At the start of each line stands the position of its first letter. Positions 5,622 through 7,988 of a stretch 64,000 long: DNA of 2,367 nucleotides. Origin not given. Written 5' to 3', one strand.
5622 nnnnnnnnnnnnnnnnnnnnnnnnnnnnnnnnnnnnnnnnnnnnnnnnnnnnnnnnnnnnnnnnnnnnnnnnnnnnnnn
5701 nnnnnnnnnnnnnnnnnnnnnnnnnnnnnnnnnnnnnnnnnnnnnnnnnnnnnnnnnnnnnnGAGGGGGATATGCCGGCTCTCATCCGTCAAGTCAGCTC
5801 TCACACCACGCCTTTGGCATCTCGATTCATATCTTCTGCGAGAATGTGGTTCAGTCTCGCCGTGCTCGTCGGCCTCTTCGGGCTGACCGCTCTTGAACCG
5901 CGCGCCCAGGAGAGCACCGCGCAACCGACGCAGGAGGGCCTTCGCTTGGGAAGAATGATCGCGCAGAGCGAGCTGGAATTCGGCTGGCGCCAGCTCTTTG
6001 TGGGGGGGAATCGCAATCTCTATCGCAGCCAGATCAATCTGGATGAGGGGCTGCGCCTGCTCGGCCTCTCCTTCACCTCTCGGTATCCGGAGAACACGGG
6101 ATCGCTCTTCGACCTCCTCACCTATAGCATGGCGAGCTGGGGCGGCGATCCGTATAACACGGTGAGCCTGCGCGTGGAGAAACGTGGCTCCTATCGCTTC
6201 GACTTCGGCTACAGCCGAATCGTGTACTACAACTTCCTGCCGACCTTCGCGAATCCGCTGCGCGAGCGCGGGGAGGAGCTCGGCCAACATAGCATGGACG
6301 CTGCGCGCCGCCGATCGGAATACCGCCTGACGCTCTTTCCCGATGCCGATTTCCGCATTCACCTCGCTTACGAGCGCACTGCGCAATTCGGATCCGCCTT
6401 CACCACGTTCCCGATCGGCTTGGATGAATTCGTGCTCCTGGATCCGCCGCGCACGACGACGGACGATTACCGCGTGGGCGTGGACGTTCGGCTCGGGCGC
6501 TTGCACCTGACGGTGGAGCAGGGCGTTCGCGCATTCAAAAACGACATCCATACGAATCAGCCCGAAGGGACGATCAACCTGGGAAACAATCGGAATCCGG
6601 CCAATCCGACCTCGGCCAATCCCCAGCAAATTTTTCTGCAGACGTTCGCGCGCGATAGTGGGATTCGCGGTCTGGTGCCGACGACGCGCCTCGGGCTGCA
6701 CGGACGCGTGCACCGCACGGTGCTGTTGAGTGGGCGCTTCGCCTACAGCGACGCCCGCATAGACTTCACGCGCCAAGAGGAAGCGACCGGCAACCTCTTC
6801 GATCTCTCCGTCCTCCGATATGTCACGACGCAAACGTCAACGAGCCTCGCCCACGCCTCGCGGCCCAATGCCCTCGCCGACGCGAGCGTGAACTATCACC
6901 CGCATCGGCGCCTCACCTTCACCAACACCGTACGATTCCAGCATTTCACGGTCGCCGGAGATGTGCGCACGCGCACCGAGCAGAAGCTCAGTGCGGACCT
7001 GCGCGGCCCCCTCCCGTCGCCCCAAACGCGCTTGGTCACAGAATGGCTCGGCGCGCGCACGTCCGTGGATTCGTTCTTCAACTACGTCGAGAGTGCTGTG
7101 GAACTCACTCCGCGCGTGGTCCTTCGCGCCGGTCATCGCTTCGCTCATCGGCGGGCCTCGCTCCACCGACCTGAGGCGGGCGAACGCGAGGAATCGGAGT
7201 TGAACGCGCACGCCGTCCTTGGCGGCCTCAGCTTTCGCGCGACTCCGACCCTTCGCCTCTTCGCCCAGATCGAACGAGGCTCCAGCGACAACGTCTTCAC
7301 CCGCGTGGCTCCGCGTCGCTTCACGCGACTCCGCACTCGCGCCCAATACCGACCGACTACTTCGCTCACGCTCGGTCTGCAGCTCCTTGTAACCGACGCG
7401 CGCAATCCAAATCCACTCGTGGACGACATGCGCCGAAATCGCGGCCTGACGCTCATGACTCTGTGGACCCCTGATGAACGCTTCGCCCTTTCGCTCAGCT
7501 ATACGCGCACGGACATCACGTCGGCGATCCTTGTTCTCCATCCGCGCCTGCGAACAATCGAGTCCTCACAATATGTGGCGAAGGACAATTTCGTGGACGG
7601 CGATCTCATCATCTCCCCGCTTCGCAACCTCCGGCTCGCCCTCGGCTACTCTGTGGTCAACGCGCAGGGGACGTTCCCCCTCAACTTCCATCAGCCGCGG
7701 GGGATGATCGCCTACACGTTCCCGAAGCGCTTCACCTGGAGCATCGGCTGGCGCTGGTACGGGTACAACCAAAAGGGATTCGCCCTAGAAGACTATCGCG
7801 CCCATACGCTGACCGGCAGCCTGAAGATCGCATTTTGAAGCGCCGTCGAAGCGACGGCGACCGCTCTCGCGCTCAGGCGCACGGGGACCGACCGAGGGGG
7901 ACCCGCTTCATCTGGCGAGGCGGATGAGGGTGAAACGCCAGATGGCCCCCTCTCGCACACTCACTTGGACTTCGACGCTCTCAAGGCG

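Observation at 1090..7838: Complete inner-membrane-to-outer-membrane multiheme electron conduit in a single operon (CbcL-like + ImcH-like + MtrA-type decaheme + MtrB-like porin)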

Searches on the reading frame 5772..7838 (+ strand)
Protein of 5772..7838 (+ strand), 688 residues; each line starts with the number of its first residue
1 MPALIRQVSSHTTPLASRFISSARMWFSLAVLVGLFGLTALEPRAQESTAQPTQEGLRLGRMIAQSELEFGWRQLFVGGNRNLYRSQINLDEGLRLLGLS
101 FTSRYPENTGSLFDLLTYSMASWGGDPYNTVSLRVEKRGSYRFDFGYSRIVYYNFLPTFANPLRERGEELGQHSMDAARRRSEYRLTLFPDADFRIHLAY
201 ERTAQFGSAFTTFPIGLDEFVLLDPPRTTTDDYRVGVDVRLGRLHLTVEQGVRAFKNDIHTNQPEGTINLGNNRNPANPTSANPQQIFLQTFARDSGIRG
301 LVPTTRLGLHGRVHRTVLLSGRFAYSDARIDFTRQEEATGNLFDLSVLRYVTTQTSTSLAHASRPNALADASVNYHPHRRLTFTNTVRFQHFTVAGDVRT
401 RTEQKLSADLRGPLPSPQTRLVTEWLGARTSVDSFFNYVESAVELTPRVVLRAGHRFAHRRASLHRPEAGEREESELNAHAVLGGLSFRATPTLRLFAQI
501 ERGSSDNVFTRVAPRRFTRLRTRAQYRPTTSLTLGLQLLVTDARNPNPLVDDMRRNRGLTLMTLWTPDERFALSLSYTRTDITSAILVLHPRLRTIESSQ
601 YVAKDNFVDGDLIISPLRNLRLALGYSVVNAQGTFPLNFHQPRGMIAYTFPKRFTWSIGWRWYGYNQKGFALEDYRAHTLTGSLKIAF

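Call 3: search_protein_families(library=pfam, proteins=[window:5772-7838:+], max_evalue=0.01)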
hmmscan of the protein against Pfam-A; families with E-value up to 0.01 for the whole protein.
window:5772-7838:+ (688 aa): 1 family
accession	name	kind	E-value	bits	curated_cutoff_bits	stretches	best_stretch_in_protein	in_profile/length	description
PF11854.14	MtrB_PioB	-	0.0014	17.7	23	0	130-266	51-206/635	Putative outer membrane beta-barrel porin, MtrB/PioB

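Call 4: search_protein_families(library=ncbifam, proteins=[window:5772-7838:+], max_evalue=0.01)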
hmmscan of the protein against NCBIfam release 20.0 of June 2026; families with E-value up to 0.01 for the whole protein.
window:5772-7838:+ (688 aa): 1 family
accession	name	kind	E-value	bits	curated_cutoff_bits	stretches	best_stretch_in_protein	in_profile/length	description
NF041027.1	GSU2204_Se_pt_1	equivalog_domain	0.0041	15.9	350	0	514-584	497-569/580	GSU2204 family CXXCH-containing (seleno)protein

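Call 8: find_homologous_proteins(query=window:5772-7838:+, max_evalue=0.001)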
Query window:5772-7838:+ (688 aa): 26 proteins with E <= 0.001 among 8000 candidates.
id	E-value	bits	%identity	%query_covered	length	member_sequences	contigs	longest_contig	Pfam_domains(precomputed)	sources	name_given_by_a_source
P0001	0.0e+0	1549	100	100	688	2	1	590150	-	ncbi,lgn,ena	-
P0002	0.0e+0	1386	89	100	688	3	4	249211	-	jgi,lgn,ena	-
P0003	0.0e+0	1331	90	96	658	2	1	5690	-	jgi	-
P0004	0.0e+0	1326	87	98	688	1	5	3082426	-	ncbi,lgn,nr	ncbi:MAG: hypothetical protein N0A16_00545 [Blastocatellia bacterium]|nr:hypothetical protein [Blast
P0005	0.0e+0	1207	81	96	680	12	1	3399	-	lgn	-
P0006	0.0e+0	1202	78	100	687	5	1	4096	-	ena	-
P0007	0.0e+0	1187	80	98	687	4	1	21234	-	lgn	-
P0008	0.0e+0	1116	76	95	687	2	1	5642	-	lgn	-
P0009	0.0e+0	1089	74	94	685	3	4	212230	-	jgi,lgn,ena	-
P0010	0.0e+0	1054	72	94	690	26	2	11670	-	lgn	-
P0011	2.9e-281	953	63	94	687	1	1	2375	-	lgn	-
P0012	6.7e-277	938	63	96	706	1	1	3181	-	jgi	-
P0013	1.0e-262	892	60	96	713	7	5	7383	-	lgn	-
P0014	3.2e-254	864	56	100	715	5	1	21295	-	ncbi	-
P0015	2.9e-213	728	52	95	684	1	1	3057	-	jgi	jgi:hypothetical protein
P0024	3.9e-64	235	29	90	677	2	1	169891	-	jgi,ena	jgi:hypothetical protein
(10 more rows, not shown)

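Call 10: find_encoding_contigs(protein=P0024, flank=10000, max_places=3)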
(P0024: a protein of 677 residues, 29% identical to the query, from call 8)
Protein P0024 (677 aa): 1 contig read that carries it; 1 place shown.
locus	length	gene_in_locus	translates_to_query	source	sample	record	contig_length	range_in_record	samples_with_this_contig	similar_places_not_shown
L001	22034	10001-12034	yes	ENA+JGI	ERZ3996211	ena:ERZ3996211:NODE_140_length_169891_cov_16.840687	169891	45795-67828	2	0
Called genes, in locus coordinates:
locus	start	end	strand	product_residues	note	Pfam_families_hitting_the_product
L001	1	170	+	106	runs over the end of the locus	-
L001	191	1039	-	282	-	-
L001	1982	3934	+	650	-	PF02687:FtsX, PF12704:MacB_PCD, PF02687:FtsX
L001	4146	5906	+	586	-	-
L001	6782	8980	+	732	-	PF14522:Cytochrome_C7 (faint), PF14537:Cytochrom_c3_2 (faint), PF22113:Mtrc-MtrF_II-IV_dom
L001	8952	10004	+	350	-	PF14537:Cytochrom_c3_2 (faint), PF14522:Cytochrome_C7 (faint), PF22113:Mtrc-MtrF_II-IV_dom (weak), PF09699:Paired_CXXCH_1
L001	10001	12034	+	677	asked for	-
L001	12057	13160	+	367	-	PF14495:Cytochrom_C550 (faint), PF22113:Mtrc-MtrF_II-IV_dom (faint), PF00034:Cytochrom_C (weak), PF13442:Cytochrome_CBB3 (weak), PF14522:Cytochrome_C7 (faint), PF00034:Cytochrom_C (weak)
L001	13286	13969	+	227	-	PF00027:cNMP_binding, PF13545:HTH_Crp_2, PF00325:Crp (weak)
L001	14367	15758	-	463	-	PF00324:AA_permease, PF13520:AA_permease_2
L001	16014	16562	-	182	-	-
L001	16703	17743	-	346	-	PF04055:Radical_SAM, PF13186:SPASM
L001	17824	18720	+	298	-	PF01370:Epimerase, PF13460:NAD_binding_10 (weak), PF08338:DUF1731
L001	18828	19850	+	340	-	PF07136:DUF1385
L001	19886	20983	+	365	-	PF03462:PCRF, PF00472:RF-1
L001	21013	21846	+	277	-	PF17827:PrmC_N, PF05175:MTS, PF06325:PrmA (weak), PF08241:Methyltransf_11 (weak), PF13649:Methyltransf_25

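Call 13: find_related_loci(query=A1, collection=genome_contigs, flank=10000)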
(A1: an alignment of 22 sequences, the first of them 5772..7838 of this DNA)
Query A1 (688 aa) in genome_contigs; peptide patterns used: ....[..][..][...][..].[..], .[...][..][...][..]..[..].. (x = any residue, [..] = any of these).
28 stretches matched a pattern; 14 encode a relative of the query (tblastn E <= 1e-3); 13 distinct loci.
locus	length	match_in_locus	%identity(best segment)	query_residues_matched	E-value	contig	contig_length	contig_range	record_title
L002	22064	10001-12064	88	1-688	0e+0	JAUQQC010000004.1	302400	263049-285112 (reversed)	MAG: Acidobacteriota bacterium isolate JZ-3.bins.73.201901 NODE_11_length_302400_cov_52.640921, whole genome shotgun seq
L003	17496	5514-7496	81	28-688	0e+0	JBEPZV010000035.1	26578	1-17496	MAG: bacterium isolate 03V1_S199.semibin_refined.036 NODE_1186_length_26578_cov_9.351556, whole genome shotgun sequence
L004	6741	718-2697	80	29-688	0e+0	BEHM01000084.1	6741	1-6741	Bacterium HR10 DNA, contig: NODE_3463_84, isolate: HRbin10, whole genome shotgun sequence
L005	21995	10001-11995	75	24-688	0e+0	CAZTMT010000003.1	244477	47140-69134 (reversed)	MAG TPA_asm: uncultured Clostridia bacterium isolate binchicken_co30_143 genome assembly, contig: NODE_49_length_244477_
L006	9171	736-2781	77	1-688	0e+0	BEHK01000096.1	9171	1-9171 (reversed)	Bacterium HR08 DNA, contig: NODE_2245_96, isolate: HRbin08, whole genome shotgun sequence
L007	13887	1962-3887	51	50-688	0e+0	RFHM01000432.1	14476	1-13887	MAG: Acidobacteria bacterium isolate J050 k99_1361792, whole genome shotgun sequence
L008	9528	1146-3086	49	42-686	0e+0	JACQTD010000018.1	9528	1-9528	MAG: Acidobacteria bacterium isolate NC_groundwater_1402_Ag_S-0.65um_60_18 S_p65_S5_coassembly_k141_233257, whole genome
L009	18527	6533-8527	51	18-688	0e+0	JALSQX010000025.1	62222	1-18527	MAG: Blastocatellia bacterium isolate 356-308_maxbin2_scaf2bin.121 356-308_scaffold_231_c1, whole genome shotgun sequenc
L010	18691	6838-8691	29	68-686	2e-74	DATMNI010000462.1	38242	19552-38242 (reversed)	MAG TPA_asm: Candidatus Acidiferrales bacterium isolate SMAG_U12846 k141_4206352, whole genome shotgun sequence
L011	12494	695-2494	29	65-686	1e-63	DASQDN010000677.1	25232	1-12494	MAG TPA_asm: Bryobacteraceae bacterium isolate SMAG_U11728 k141_911889, whole genome shotgun sequence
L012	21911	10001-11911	28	39-686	2e-62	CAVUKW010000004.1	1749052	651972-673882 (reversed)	MAG: Terriglobia bacterium isolate MFD06435.bin.2.63 genome assembly, contig: contig_23737, whole genome shotgun sequenc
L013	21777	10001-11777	35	47-686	1e-27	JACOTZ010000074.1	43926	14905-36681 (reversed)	MAG: Acidobacteria bacterium isolate NC_groundwater_57_Pr7_S-0.65um_64_45 FFV18_Sp65_scaffold_173005, whole genome shotg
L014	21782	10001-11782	33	77-688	4e-26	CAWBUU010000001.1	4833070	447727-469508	MAG: Terriglobia bacterium isolate MFD00822.bin.2.2 genome assembly, contig: contig_14712, whole genome shotgun sequence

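Call 20: predict_structure(alignment_id=A1)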
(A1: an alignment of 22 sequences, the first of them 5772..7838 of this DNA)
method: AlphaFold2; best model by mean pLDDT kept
length: 688 residues; sequences in the alignment: 22
mean_pLDDT: 79.3   pTM: 0.69
mean pLDDT of the five models: 79.3, 78.8, 78.1, 74.9, 71.5
residues with pLDDT >= 90: 283; 70-90: 233; 50-70: 86; < 50: 86
segments of 3 or more residues with pLDDT < 50: 1-54, 82-88, 157-163, 278-280, 344-349, 409-413, 670-672
pLDDT, mean of each block of 10 residues (from residue 1): 33 36 45 33 23 57 88 79 48 79 86 92 80 94 95 57 50 76 97 95 89 71 87 97 94 92 76 55 67 89 96 93 93 85 52 75 89 94 97 78 66 56 75 94 92 95 80 87 95 94 80 81 96 97 77 89 94 96 80 71 92 90 92 83 92 86 70 71 88
secondary structure, 60 per line:
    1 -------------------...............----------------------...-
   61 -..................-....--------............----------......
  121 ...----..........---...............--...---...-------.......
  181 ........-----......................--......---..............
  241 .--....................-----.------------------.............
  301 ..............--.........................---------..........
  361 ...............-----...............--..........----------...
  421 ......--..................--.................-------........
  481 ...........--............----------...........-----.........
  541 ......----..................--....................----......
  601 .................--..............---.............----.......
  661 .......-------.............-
elements in order (helices of 4 or more, strands of 3 or more residues): H20-34 E57-59 E62-79 H81-84 E93-104 E115-123 E128-137 E141-155 E174-188 E194-215 E218-223 E227-241 E244-263 E288-314 E317-341 E351-375 E381-395 E398-407 E418-426 E429-446 E449-465 E473-491 E494-505 E516-526 E532-546 E551-568 E571-590 E595-617 E620-633 E637-649 E654-667 E675-687

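Call 24: fold_search(model_id=the predicted structure, library=pdb)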
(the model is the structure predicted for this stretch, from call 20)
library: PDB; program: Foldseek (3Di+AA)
matches with E <= 10: 756; with E <= 0.001: 219
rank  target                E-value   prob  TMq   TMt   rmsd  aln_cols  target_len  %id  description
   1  6r2q_B                1.1e-14  1.00  0.63  0.66   8.0       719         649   13  Structure of the Mtr complex (released 2020-04-22)
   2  4epa                  7.6e-11  1.00  0.41  0.44  11.2       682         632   11  The crystal structure of the ferric yersiniabactin uptake receptor FyuA from Yersinia pestis (released 2012-06-20)
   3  5nec_B                7.6e-11  1.00  0.38  0.40  12.8       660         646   11  Crystal structure of the siderophore receptor PiuD from Pseudomonas aeruginosa (released 2018-02-07)
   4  5nec_A                9.5e-11  1.00  0.37  0.39  13.1       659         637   11  Crystal structure of the siderophore receptor PiuD from Pseudomonas aeruginosa (released 2018-02-07)
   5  5fok_A                1.0e-10  1.00  0.39  0.41  13.8       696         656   10  Crystal structure of the siderophore receptor PiuA from Pseudomonas aeruginosa (released 2016-05-11)
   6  5fp1                  3.8e-10  1.00  0.39  0.38  12.8       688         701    9  Crystal structure of the siderophore receptor PiuA from Acinetobacter baumannii (released 2016-05-11)
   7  1xkw                  4.4e-10  1.00  0.34  0.35  12.6       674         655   11  Pyochelin outer membrane receptor FptA from Pseudomonas aeruginosa (released 2005-10-04)
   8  5fok_B                7.5e-10  1.00  0.38  0.40  16.5       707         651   11  Crystal structure of the siderophore receptor PiuA from Pseudomonas aeruginosa (released 2016-05-11)
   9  6h7v_B                2.0e-09  1.00  0.38  0.39  13.8       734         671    9  Crystal structure of BauA, the Ferric preacinetobactin receptor from Acinetobacter baumannii (released 2018-10-10)
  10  6i97_B                2.1e-09  1.00  0.39  0.36  12.5       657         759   12  Structure of the ferrioxamine B transporter FoxA from Pseudomonas aeruginosa in complex with ferrioxamine B and a C-te (released 2019-08-28)
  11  8s34_A                2.5e-09  1.00  0.36  0.37  14.8       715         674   11  Ferric-mycobactin receptor (FemA) in complex with aeruginic acid (released 2025-02-26)
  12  6v81                  4.2e-09  1.00  0.40  0.42  13.6       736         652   10  The crystal structure of the outer-membrane transporter YncD (released 2020-05-06)
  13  9ex3_A                4.5e-09  1.00  0.37  0.38  14.7       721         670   12  Ferric-mycobactin receptor (FemA) in complex with dihydroaeruginoic acid (released 2025-02-26)
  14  6h7v_A                4.8e-09  1.00  0.39  0.39  13.9       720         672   10  Crystal structure of BauA, the Ferric preacinetobactin receptor from Acinetobacter baumannii (released 2018-10-10)
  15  6z8r_B                5.2e-09  1.00  0.40  0.42  12.3       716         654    9  Copper transporter OprC (released 2021-06-09)
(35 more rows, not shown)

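Call 53: search_protein_representatives(alignment_id=A1)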
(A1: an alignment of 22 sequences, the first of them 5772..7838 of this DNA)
Query: 22 sequences, 681 profile positions. Proteins with E-value up to 0.001 (for the whole library): 2372; up to 1e-10: 1527; up to 1e-30: 624. The best 150 are listed.
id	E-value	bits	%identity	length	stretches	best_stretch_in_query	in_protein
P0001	0.0e+00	1120.0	-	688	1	8-681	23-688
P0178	3.6e-190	650.1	-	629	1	55-681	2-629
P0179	1.8e-189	647.8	-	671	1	19-680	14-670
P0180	3.1e-187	640.4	-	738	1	29-681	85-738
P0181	8.4e-184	629.1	-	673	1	18-680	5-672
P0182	1.3e-179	615.2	-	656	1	18-680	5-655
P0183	4.9e-171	586.9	-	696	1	13-679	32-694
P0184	2.7e-170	584.4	-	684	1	29-680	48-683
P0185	2.9e-170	584.3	-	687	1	31-680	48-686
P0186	3.6e-169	580.7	-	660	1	18-680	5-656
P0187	1.6e-167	575.3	-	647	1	42-681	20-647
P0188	1.8e-165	568.5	-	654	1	25-680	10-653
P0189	2.1e-162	558.3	-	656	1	17-680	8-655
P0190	3.3e-161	554.4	-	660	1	20-680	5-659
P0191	1.9e-160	551.9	-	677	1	15-680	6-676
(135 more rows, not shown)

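Call 54: search_solved_structures(query=A1, max_evalue=10, show_alignments=1)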
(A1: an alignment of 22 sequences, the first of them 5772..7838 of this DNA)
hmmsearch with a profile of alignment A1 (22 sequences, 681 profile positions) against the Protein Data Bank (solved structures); distinct sequences matched with E-value up to 10: 0.

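Call 56: search_protein_families(library=pfam, alignment_id=A3, max_evalue=0.01)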
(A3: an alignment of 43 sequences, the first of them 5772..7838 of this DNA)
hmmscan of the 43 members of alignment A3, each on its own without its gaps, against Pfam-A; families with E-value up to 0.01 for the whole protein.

A. member 1, window:5772-7838:+ (688 aa): 1 family
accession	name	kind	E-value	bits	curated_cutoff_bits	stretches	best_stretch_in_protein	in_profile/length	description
PF11854.14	MtrB_PioB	-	0.0014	17.7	23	0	130-266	51-206/635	Putative outer membrane beta-barrel porin, MtrB/PioB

B. families by the number of members that match (of 43 scanned): 6 families
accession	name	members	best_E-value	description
PF11854.14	MtrB_PioB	6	1e-06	Putative outer membrane beta-barrel porin, MtrB/PioB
PF13505.12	OMP_b-brl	3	0.0031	Outer membrane protein beta-barrel domain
PF10677.15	DUF2490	2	0.00097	Protein of unknown function (DUF2490)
PF14905.12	OMP_b-brl_3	1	0.0014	Outer membrane protein beta-barrel family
PF13609.12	Porin_4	1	0.0052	Gram-negative porin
PF24202.1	DUF7427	1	0.0088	Family of unknown function (DUF7427)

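Call 71: search_protein_families(library=pfam, proteins=[L002:3868-4698:-, L002:2051-3823:-, L002:1379-2038:-, L002:728-1366:-, L002:364-693:-, L002:14771-16090:-, L002:16036-17067:-, L002:17542-21429:-], max_evalue=0.00001)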
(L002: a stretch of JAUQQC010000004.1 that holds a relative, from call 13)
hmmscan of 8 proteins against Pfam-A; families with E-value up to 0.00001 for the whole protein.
L002:3868-4698:- (276 aa): 1 family
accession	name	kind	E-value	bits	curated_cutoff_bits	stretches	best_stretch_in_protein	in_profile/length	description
PF00116.26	COX2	-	1.4e-12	48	22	1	188-257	48-117/120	Cytochrome C oxidase subunit II, periplasmic domain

L002:2051-3823:- (590 aa): 1 family
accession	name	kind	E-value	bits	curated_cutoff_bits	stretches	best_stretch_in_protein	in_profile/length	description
PF00115.25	COX1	-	8.1e-144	480.1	34.8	1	29-508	2-436/436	Cytochrome C and Quinol oxidase polypeptide I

L002:1379-2038:- (219 aa): 1 family
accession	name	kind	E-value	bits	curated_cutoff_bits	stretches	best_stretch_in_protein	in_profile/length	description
PF00510.24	COX3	-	2e-06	28.3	23.8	0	110-217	151-254/258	Cytochrome c oxidase subunit III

L002:728-1366:- (212 aa): 1 family
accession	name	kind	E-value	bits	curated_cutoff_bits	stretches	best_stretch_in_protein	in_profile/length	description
PF00510.24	COX3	-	8e-19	68.9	23.8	1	17-211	59-255/258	Cytochrome c oxidase subunit III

L002:364-693:- (109 aa): 1 family
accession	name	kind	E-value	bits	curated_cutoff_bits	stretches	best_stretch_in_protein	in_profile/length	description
PF03626.19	COX4_pro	-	2.3e-07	31.6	28.9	1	14-83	1-71/72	Prokaryotic Cytochrome C oxidase subunit IV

L002:14771-16090:- (439 aa): 0 families

L002:16036-17067:- (343 aa): 0 families

L002:17542-21429:- (1295 aa): 3 families
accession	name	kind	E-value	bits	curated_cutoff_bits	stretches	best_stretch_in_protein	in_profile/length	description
PF25183.1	OMP_b-brl_4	-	5.2e-125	419.2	30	1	269-1287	1-837/838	Outer membrane beta barrel domain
PF13620.12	CarboxypepD_reg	-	3.1e-20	72.8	32.3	1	59-139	2-82/82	Carboxypeptidase regulatory-like domain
PF13715.12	CarbopepD_reg_2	-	3.1e-06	27.6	32.2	1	60-141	2-79/88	CarboxypepD_reg-like domain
